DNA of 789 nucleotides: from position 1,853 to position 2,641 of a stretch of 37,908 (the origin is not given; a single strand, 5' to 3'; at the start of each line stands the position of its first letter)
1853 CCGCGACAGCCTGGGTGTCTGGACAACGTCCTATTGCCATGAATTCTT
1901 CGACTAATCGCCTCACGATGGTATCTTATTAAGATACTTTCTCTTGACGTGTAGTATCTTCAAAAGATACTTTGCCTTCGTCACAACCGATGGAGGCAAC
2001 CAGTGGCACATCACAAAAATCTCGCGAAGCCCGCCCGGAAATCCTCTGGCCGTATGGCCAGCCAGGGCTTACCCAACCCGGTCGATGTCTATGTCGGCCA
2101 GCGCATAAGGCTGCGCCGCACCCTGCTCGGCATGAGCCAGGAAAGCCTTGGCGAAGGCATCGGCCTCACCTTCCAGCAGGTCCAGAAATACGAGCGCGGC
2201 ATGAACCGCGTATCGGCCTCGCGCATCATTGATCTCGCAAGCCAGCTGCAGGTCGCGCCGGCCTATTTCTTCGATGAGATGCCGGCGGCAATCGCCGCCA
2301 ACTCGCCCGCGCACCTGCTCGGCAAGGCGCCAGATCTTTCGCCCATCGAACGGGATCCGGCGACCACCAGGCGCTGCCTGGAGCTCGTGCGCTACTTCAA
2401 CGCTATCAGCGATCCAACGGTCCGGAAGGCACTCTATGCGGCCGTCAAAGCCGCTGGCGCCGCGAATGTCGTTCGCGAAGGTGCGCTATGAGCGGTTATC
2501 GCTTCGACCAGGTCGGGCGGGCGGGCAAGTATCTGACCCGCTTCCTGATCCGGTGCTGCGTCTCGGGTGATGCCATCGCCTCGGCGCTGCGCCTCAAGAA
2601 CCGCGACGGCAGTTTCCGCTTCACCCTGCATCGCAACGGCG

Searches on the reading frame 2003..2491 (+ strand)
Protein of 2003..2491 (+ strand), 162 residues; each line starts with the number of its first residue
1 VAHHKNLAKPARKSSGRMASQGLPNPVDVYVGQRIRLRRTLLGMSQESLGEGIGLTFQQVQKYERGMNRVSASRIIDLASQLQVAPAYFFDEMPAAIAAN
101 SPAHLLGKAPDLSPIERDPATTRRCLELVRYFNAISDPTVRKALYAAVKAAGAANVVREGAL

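Call 15: search_protein_families(library=phrogs, proteins=[window:2003-2491:+], max_evalue=0.001)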
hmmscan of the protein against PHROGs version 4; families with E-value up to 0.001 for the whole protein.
window:2003-2491:+ (162 aa): 8 families
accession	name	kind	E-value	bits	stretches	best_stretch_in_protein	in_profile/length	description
phrog_2439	-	transcription regulation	1.3e-09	38.5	1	30-94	7-71/367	transcriptional regulator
phrog_8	-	transcription regulation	6.5e-08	33.4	1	32-92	163-218/346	transcriptional regulator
phrog_4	-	transcription regulation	1e-07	32.3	1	30-98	136-200/400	transcriptional repressor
phrog_2967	-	transcription regulation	9e-06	26.4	1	32-93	12-73/225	transcriptional regulator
phrog_3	-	transcription regulation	2.8e-05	25.1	1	30-92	88-148/430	transcriptional repressor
phrog_5823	-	transcription regulation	3e-05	24.3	1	31-88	7-65/404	transcriptional regulator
phrog_2328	-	transcription regulation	5.9e-05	23.8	1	23-89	10-74/128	transcriptional repressor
phrog_4836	-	transcription regulation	0.00016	22.3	1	28-142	73-167/194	CII-like regulator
